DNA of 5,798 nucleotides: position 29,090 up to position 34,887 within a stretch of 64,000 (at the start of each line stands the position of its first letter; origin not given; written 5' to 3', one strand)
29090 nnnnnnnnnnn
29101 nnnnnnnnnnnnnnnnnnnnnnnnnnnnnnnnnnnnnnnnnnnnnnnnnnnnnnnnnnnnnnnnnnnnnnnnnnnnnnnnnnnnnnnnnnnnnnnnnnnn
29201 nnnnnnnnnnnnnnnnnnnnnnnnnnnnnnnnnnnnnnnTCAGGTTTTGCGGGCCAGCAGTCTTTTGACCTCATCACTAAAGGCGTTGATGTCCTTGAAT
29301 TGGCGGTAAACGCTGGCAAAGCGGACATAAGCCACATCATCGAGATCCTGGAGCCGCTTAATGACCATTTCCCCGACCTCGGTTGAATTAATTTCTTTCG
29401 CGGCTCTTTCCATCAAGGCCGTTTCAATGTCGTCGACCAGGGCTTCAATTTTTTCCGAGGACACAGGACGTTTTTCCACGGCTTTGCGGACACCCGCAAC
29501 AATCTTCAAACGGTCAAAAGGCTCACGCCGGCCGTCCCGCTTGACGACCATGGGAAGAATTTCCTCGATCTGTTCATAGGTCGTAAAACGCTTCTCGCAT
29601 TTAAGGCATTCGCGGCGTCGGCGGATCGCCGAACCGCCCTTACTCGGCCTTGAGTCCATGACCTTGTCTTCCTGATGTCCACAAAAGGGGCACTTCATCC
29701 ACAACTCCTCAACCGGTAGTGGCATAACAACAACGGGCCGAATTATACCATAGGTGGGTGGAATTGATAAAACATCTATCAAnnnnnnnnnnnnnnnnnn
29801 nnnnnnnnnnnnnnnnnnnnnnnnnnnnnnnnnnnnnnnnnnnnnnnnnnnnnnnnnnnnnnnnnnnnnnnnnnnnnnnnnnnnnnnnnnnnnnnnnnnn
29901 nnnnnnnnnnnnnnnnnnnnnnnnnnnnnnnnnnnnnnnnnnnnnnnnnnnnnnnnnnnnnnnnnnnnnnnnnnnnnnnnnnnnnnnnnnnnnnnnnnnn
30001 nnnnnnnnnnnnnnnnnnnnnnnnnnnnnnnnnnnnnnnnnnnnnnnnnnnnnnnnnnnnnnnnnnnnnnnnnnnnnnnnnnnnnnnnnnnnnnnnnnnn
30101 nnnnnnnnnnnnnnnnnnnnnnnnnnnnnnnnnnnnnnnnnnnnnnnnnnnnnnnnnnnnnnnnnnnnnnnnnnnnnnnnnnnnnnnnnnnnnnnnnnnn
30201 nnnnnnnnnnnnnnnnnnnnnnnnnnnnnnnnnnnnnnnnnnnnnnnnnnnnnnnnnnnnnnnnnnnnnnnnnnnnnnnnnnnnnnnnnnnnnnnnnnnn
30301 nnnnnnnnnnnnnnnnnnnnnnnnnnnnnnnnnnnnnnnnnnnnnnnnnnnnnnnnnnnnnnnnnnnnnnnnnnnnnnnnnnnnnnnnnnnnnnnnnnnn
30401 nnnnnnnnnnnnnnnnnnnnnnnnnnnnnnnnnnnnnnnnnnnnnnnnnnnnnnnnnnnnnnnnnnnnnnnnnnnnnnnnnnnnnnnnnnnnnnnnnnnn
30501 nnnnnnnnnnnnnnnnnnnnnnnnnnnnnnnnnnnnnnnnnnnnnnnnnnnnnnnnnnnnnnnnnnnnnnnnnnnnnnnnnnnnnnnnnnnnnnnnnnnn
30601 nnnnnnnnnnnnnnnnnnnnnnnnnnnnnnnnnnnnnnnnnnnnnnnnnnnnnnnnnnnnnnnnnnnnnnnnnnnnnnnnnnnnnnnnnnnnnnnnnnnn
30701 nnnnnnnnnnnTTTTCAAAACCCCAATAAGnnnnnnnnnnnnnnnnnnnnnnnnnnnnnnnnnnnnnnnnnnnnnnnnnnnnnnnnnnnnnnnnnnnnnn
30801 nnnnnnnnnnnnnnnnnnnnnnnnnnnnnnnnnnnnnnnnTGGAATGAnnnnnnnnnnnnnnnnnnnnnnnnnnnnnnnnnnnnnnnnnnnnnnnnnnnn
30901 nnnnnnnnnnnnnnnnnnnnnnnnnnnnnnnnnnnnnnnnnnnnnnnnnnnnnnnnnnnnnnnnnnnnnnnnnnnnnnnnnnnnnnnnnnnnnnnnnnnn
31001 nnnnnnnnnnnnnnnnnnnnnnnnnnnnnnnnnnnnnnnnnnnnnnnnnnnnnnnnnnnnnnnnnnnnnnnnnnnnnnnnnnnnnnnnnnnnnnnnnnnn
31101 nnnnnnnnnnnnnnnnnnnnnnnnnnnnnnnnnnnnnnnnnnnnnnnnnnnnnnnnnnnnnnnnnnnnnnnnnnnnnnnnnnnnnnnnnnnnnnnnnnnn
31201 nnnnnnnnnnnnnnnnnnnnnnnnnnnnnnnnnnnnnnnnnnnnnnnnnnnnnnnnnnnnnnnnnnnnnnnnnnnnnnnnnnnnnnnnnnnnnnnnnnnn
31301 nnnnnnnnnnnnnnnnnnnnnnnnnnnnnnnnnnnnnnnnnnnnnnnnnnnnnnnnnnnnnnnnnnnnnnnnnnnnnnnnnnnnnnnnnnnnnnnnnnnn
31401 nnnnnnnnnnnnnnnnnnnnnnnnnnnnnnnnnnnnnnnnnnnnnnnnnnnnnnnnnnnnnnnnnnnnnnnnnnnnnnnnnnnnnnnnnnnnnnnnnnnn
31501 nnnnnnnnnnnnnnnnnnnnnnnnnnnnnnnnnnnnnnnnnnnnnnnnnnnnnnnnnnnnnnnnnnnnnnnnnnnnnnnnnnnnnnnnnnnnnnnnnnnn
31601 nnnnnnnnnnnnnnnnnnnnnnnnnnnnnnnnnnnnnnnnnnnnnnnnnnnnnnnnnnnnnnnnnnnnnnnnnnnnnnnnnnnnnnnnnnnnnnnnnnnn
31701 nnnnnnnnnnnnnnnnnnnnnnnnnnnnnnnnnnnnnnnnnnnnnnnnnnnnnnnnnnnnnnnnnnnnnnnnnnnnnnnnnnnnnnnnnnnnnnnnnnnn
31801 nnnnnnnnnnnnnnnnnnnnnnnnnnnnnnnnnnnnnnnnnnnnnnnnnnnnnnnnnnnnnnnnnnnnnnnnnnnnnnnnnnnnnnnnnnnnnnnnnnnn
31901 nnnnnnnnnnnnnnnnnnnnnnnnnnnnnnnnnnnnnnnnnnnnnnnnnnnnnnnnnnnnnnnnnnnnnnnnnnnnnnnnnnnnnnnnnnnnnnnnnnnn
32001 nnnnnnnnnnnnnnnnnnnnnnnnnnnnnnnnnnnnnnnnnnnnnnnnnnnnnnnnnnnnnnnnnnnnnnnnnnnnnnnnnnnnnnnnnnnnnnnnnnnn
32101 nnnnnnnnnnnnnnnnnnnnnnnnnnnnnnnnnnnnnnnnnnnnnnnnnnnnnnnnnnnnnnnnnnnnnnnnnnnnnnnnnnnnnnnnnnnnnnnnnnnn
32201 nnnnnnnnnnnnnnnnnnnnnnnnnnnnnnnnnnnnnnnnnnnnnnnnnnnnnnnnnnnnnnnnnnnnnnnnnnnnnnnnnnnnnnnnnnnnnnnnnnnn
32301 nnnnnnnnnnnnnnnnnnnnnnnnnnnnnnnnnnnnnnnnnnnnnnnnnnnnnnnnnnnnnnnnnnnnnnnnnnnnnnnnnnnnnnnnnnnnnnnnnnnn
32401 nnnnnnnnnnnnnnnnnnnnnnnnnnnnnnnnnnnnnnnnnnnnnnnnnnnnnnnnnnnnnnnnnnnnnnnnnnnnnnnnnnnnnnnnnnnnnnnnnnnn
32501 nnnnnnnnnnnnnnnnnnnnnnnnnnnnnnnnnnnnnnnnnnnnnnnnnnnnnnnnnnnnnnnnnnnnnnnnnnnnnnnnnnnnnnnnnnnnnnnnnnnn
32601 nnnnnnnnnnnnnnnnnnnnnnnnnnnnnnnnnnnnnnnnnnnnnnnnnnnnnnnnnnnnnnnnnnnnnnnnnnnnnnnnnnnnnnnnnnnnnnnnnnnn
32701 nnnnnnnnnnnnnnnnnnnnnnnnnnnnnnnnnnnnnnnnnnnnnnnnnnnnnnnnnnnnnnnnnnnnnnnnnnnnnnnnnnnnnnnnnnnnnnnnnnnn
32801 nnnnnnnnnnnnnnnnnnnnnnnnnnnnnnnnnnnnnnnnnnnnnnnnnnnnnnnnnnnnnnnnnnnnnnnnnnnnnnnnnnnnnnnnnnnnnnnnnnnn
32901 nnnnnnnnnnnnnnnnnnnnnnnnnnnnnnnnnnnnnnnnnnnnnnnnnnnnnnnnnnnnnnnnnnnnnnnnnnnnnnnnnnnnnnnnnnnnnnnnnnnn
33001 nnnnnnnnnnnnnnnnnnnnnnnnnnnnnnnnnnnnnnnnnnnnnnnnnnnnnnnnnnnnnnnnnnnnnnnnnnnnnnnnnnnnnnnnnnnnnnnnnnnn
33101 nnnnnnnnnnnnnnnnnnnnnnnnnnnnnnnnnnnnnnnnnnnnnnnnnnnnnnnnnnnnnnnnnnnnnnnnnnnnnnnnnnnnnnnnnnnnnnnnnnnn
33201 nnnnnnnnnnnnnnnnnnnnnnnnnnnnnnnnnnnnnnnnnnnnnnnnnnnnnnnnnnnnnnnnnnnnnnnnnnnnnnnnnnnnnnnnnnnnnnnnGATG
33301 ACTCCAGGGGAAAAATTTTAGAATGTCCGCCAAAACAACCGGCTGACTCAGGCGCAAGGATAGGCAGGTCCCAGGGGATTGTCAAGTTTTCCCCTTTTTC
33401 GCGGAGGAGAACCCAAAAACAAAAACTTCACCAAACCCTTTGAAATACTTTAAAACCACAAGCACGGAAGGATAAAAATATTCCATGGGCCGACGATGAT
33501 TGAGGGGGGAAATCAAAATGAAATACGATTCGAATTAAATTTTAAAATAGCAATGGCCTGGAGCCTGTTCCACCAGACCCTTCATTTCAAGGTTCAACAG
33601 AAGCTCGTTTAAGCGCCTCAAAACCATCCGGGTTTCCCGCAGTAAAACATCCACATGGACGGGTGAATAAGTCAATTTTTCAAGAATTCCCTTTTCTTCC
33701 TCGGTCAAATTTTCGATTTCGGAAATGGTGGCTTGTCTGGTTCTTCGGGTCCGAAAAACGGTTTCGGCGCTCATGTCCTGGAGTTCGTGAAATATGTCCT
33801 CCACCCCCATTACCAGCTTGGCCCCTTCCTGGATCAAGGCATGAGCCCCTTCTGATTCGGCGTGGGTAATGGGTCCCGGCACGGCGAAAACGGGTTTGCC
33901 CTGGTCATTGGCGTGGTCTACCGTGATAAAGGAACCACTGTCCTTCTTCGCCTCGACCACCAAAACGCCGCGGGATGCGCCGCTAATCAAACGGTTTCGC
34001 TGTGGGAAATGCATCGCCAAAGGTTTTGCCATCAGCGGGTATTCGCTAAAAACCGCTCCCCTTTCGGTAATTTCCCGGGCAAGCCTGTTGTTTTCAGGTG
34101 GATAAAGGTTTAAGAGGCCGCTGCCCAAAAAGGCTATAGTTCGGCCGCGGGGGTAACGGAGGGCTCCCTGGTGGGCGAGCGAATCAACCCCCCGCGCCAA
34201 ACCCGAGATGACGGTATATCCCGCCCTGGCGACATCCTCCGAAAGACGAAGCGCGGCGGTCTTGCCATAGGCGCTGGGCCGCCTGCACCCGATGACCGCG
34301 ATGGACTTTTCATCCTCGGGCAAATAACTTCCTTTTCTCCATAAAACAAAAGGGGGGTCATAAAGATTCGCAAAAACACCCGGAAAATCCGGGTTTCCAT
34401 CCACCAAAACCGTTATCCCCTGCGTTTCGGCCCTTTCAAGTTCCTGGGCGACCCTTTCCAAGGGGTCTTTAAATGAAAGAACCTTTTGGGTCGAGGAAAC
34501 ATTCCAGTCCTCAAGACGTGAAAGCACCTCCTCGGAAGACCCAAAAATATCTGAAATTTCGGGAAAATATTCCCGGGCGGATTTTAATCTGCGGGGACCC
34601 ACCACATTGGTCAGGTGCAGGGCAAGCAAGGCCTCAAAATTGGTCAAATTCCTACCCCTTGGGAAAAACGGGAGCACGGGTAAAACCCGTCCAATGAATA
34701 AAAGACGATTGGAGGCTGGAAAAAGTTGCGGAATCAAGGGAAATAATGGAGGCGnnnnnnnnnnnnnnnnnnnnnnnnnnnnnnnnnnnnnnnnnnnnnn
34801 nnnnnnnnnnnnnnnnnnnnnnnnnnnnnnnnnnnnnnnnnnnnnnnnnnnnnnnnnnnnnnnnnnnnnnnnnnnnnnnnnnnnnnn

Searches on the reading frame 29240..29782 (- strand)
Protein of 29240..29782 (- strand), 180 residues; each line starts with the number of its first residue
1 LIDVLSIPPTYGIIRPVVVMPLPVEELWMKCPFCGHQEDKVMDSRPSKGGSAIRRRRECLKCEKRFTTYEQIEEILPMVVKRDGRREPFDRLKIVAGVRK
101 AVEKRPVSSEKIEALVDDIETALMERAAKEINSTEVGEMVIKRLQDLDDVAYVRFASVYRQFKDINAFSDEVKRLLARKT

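Call 42: search_protein_families(library=pfam, proteins=[window:29240-29782:-], max_evalue=0.00001)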
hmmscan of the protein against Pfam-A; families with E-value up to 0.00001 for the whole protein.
window:29240-29782:- (180 aa): 2 families
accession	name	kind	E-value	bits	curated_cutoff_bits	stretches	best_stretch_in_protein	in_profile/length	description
PF03477.21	ATP-cone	-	2.2e-25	89.4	25.8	1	78-164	2-87/88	ATP cone domain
PF22811.2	Zn_ribbon_NrdR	-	5.6e-23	81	27.2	1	29-70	1-42/42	Transcriptional repressor NrdR-like, N-terminal domain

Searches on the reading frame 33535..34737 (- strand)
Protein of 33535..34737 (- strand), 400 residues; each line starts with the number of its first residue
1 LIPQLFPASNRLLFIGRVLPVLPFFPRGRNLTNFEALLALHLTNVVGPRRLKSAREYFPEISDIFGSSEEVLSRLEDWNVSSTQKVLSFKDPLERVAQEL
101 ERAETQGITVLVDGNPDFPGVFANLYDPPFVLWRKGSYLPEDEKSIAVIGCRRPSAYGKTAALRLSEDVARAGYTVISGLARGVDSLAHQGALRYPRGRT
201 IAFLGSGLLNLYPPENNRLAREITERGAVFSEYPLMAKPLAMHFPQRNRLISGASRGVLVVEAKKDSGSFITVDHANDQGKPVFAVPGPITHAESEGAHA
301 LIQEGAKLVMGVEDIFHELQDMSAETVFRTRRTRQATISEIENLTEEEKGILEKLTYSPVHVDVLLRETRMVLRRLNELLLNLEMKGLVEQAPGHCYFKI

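Call 13: search_protein_families(library=pfam, proteins=[window:33535-34737:-], max_evalue=0.001)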
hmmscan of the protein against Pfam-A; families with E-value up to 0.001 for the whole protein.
window:33535-34737:- (400 aa): 2 families
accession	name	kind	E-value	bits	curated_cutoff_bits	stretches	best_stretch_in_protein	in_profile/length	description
PF02481.21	DNA_processg_A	-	9e-68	228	29.6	1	104-310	3-211/212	DNA recombination-mediator protein A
PF17782.7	DprA_WH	-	4.7e-14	52.6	22.9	1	342-394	8-60/61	DprA winged helix domain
